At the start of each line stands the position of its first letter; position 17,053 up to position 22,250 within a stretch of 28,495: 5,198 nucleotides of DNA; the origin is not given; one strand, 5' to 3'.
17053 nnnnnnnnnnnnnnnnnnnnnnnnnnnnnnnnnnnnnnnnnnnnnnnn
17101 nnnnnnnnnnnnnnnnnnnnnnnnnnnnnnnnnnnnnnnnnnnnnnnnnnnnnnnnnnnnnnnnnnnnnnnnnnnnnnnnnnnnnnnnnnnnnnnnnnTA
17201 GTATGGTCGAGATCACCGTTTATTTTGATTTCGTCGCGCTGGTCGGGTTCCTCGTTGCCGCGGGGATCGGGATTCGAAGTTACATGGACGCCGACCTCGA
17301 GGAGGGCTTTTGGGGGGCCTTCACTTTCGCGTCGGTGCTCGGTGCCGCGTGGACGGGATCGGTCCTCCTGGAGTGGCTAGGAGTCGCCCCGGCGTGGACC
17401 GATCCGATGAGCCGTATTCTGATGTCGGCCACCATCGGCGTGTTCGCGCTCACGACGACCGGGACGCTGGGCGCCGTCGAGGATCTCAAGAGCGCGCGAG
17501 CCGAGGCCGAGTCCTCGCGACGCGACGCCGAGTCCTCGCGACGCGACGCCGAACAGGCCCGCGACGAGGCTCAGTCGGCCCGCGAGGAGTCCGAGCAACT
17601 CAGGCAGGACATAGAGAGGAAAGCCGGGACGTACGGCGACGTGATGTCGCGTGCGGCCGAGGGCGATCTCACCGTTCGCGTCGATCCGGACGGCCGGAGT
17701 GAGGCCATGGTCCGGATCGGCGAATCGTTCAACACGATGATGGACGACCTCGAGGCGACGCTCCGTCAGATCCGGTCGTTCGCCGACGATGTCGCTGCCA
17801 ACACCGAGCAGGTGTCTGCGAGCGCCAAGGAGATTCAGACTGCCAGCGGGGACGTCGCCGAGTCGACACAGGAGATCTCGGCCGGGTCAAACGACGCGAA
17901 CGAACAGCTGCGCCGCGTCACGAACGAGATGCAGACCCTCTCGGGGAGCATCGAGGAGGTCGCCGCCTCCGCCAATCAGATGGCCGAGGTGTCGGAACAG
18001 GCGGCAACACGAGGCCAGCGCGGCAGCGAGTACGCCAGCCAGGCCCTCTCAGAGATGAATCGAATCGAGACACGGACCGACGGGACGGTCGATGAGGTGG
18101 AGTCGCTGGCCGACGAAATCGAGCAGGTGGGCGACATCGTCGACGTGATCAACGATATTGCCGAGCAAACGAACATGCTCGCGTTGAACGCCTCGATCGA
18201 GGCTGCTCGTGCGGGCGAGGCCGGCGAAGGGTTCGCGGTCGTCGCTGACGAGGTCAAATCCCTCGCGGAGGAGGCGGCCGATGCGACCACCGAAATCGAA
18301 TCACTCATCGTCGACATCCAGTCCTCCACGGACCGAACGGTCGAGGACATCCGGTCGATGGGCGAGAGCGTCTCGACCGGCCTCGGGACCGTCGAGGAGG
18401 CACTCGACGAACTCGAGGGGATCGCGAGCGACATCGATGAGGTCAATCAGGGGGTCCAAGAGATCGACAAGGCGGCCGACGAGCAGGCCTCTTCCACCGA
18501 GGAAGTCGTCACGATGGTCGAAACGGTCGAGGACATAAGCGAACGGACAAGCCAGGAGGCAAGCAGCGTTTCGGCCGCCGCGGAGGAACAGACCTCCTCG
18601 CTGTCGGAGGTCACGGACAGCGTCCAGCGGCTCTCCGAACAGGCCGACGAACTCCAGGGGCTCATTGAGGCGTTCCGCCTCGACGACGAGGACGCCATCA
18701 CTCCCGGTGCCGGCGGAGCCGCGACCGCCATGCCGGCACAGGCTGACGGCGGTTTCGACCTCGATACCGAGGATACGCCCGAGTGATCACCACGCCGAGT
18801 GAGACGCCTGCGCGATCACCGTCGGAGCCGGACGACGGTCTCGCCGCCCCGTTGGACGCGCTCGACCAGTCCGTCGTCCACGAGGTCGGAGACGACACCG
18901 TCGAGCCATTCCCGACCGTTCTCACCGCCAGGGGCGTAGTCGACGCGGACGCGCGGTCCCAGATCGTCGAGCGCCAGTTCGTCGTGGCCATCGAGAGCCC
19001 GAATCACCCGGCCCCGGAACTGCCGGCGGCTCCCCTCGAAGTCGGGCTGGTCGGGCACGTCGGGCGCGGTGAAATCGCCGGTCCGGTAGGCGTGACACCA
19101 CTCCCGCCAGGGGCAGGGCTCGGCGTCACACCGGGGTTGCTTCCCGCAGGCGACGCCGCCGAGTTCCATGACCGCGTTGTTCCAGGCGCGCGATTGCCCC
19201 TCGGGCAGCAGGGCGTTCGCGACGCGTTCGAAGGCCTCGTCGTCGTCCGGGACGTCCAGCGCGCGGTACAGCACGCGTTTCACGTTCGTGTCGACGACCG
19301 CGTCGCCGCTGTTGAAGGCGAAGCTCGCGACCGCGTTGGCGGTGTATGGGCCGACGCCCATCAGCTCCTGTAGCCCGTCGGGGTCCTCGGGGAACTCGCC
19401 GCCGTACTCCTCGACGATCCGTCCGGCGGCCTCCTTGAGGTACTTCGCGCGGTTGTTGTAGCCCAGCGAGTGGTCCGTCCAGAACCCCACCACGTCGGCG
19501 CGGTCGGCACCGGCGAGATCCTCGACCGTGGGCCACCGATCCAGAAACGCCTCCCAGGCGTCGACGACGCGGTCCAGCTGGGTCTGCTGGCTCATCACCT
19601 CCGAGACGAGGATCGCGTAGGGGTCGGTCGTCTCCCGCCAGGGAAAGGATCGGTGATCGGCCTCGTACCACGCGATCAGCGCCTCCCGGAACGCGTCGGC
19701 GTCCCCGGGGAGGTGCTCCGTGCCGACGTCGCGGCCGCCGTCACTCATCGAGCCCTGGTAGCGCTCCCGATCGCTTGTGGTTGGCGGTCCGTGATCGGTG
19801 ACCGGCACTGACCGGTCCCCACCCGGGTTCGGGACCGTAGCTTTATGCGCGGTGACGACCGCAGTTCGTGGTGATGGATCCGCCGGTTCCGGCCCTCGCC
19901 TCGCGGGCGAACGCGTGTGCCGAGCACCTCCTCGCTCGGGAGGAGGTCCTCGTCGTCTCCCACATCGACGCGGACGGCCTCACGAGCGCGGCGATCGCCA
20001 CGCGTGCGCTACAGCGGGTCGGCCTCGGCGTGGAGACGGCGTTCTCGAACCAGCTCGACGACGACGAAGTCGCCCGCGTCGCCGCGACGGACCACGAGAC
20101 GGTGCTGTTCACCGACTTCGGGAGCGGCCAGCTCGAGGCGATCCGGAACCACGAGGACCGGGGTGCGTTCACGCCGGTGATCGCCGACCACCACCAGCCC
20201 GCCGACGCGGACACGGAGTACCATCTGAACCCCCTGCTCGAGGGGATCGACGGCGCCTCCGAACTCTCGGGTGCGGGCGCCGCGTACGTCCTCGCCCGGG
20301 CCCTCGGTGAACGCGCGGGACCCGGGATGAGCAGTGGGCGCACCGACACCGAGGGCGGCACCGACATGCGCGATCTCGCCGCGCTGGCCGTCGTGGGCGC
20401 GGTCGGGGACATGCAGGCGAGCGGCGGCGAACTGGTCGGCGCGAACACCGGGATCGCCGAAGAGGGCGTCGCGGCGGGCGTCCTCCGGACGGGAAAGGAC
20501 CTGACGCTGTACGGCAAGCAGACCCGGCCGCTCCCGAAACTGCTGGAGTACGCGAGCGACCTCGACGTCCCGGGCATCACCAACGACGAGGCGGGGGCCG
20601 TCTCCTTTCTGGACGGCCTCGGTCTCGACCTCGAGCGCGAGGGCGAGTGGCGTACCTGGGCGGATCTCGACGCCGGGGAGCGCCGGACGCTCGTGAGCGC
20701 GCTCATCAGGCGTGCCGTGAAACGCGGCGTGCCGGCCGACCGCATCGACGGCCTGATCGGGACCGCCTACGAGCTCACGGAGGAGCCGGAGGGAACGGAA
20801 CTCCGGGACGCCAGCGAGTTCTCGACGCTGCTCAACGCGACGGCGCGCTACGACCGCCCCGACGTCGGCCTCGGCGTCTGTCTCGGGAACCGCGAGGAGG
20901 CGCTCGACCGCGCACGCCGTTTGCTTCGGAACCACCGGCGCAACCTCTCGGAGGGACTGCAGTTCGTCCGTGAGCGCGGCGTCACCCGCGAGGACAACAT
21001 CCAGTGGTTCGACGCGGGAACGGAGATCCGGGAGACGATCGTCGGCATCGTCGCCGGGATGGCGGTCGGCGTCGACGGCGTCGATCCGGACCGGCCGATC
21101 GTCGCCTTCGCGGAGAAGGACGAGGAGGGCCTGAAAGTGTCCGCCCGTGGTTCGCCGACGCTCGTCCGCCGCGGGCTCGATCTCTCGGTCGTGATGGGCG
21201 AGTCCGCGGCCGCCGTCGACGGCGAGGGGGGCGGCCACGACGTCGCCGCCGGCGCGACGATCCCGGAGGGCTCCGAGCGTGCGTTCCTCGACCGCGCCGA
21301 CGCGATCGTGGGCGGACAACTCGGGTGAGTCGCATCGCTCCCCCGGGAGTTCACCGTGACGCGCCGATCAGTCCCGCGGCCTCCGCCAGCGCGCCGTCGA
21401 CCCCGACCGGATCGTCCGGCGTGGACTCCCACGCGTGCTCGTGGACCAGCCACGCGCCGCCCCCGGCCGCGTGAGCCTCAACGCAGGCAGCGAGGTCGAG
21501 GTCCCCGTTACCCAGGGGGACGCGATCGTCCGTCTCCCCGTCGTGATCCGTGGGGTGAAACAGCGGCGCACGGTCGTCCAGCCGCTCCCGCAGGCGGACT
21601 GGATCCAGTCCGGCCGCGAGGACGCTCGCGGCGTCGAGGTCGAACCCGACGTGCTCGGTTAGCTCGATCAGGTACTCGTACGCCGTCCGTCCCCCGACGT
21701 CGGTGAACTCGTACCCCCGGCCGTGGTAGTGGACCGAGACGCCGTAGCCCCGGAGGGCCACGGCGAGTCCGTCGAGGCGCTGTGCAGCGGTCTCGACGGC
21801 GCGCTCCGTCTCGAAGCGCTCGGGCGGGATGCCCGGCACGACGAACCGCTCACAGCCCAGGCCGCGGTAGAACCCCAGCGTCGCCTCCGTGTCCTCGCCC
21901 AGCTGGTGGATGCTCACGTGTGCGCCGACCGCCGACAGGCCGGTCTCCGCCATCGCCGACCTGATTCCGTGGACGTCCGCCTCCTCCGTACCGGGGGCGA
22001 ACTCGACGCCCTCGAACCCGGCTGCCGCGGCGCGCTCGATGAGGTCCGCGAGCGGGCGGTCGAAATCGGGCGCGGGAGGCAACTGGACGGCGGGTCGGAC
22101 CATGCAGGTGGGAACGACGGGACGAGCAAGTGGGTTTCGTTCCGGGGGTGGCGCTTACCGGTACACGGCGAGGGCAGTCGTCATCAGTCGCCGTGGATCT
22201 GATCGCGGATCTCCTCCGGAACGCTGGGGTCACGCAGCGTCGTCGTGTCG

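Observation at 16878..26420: One small 3-TM module is wired to two different outputs, a chemoreceptor and a transcription factor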

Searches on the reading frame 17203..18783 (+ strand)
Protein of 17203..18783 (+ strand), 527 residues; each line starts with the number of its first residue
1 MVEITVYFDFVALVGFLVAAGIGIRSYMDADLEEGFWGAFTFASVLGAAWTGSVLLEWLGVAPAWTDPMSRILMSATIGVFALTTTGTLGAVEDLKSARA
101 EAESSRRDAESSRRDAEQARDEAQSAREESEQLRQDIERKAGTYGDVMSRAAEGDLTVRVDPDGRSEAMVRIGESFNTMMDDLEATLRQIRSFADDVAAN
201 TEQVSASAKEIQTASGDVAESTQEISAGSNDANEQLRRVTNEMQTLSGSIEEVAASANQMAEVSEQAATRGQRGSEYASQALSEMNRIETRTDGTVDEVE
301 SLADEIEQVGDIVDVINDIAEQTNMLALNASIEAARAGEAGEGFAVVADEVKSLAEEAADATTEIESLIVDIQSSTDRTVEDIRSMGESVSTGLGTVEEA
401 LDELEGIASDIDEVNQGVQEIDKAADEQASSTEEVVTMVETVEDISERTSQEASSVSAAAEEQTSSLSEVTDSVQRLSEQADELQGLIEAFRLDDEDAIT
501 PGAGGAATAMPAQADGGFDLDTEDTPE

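Call 3: search_protein_families(library=pfam, proteins=[window:17203-18783:+], max_evalue=1)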
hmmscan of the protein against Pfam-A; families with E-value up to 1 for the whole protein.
window:17203-18783:+ (527 aa): 29 families (the best 25 are shown)
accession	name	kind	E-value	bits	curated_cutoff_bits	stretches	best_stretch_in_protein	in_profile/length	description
PF00015.26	MCPsignal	-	7.5e-48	163.1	34.6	2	276-445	2-171/172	Methyl-accepting chemotaxis protein (MCP) signalling domain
PF06103.16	DUF948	-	2.9e-07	31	37.2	1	167-220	33-86/89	Bacterial protein of unknown function (DUF948)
PF04108.17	ATG17_like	-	0.00038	20.5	43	2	118-287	120-293/355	Autophagy protein ATG17-like domain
PF06009.19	Laminin_II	-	0.00066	20.1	33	0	219-314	9-100/138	Laminin Domain II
PF10157.14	BORCS6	-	0.001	19.6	35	1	362-426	24-88/101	BLOC-1-related complex sub-unit 6 C-terminal helix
PF00672.30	HAMP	-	0.0012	19.5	25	1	147-184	16-52/53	HAMP domain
PF11887.13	Mce4_CUP1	-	0.0013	18.8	32.6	2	181-305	57-181/222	Cholesterol uptake porter CUP1 of Mce4, putative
PF20155.4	TMP_3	-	0.0018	18.5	41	1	179-266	9-103/192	Tape measure protein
PF06419.17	COG6_N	-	0.005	17.4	27.4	1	397-450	35-88/114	Conserved oligomeric complex COG6, N-terminal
PF06008.19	Laminin_I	-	0.0052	17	34.6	1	177-285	18-123/259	Laminin Domain I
PF00804.31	Syntaxin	-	0.016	15.5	26.7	1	403-481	3-81/157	Syntaxin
PF09969.14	DUF2203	-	0.018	16.2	24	1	231-309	7-79/122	Uncharacterized conserved protein (DUF2203)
PF10046.14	BLOC1_2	-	0.022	15.5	33.4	1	350-427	6-83/96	Biogenesis of lysosome-related organelles complex-1 subunit 2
PF06456.18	Arfaptin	-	0.027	14.5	32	1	309-383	56-132/229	Arfaptin-like domain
PF06160.17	EzrA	-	0.034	12.9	39.6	1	176-311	356-493/557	Septation ring formation regulator, EzrA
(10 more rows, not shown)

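Call 4: search_protein_families(library=ncbifam, proteins=[window:17203-18783:+], max_evalue=1)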
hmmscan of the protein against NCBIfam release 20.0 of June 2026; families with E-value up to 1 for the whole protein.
window:17203-18783:+ (527 aa): 32 families (the best 25 are shown)
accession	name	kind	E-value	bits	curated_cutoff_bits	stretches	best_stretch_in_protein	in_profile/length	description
NF058645.1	MCPCtpMPsAe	equivalog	9.1e-37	127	900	1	151-480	245-555/558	methyl-accepting chemotaxis protein CtpM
NF011622.0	PRK15048.1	equivalog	2.3e-29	103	900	1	192-475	249-532/553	methyl-accepting chemotaxis protein II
NF041847.1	transduc_aer2_vibrio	equivalog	2.7e-29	102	1200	1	145-495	463-756/804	aerotaxis transducer Aer2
NF047851.1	MCPCitTducer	equivalog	2.6e-28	99.4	900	2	219-471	277-511/553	methyl-accepting chemotaxis citrate transducer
NF011615.0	PRK15041.1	equivalog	2.6e-26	92.4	947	1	151-478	232-518/554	methyl-accepting chemotaxis protein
NF050802.1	AspChtxCcaA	equivalog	4.7e-25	88.1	1300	2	151-405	425-664/700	aspartate chemotaxis receptor CcaA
NF007309.0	PRK09793.1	equivalog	1.7e-22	80.1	903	1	202-497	271-517/533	methyl-accepting chemotaxis protein IV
NF047515.1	SpiroCoCo_C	equivalog_domain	9.7e-10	38.1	125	2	180-373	92-252/313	SpiroCoCo family coiled-coil protein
TIGR02168.1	SMC_prok_B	equivalog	2.5e-09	35.5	567.35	2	333-498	338-503/1181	chromosome segregation protein SMC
TIGR04527.1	mycoplas_twoTM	subfamily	1.8e-07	31.1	125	2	175-321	41-171/248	MG_279/MG_280 family protein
NF045487.1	ASRP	equivalog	1.6e-06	27.1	300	2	181-490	135-433/593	archaea-specific SMC-related protein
NF041034.1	Rad50_Sulf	equivalog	2.1e-06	25.9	1000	2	348-491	565-703/872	DNA double-strand break repair ATPase Rad50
TIGR02169.1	SMC_prok_A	equivalog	5.6e-06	24.3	729.4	1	176-486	233-523/1165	chromosome segregation protein SMC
NF002572.0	PRK02224.1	equivalog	1.2e-05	23.9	1087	1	93-380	328-602/888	DNA double-strand break repair ATPase Rad50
NF003034.1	PRK03918.1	equivalog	5.6e-05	21.3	700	2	307-487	165-343/878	DNA double-strand break repair ATPase Rad50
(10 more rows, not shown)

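Call 35: find_homologous_proteins(query=window:17203-18783:+, region=1-100, max_evalue=0.001)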
Query window:17203-18783:+, residues 1-100 (100 aa): 1 proteins with E <= 0.001 among 781 candidates.
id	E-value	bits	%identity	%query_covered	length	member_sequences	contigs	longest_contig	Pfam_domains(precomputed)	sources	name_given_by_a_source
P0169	4.4e-40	154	77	100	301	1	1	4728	-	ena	-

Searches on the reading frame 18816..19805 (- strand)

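Call 95: search_protein_families(library=pfam, proteins=[window:18816-19805:-], max_evalue=0.00001)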
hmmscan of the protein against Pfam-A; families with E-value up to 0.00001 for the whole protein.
window:18816-19805:- (329 aa): 2 families
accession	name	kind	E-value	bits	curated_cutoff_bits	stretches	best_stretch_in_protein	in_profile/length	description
PF00730.31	HhH-GPD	-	2.1e-16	60.6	26.2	1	67-193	1-99/108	HhH-GPD superfamily base excision DNA repair protein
PF00633.29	HHH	-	4.7e-07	29.8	24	1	133-162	1-30/30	Helix-hairpin-helix motif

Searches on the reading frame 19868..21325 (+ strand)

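Call 95: search_protein_families(library=pfam, proteins=[window:19868-21325:+], max_evalue=0.00001)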
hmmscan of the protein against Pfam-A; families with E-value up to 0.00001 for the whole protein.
window:19868-21325:+ (486 aa): 3 families
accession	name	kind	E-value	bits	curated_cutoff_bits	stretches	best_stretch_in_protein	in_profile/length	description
PF21763.2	DHH_CID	-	3.8e-36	123.8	27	1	214-297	1-84/84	DHH-CID domain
PF02272.25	DHHA1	-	7.3e-14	52.5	25.9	1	406-481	28-100/102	DHHA1 domain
PF01368.27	DHH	-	1.9e-09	38.3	28.1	1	27-144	2-103/125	DHH family, N-terminal domain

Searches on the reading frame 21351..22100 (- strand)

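Call 95: search_protein_families(library=pfam, proteins=[window:21351-22100:-], max_evalue=0.00001)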
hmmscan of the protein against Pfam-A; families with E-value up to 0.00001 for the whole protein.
window:21351-22100:- (249 aa): 1 family
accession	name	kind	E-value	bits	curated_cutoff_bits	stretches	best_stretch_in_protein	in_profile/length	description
PF01261.30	AP_endonuc_2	-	1.5e-12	48.2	31.1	1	21-226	1-233/249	Xylose isomerase-like TIM barrel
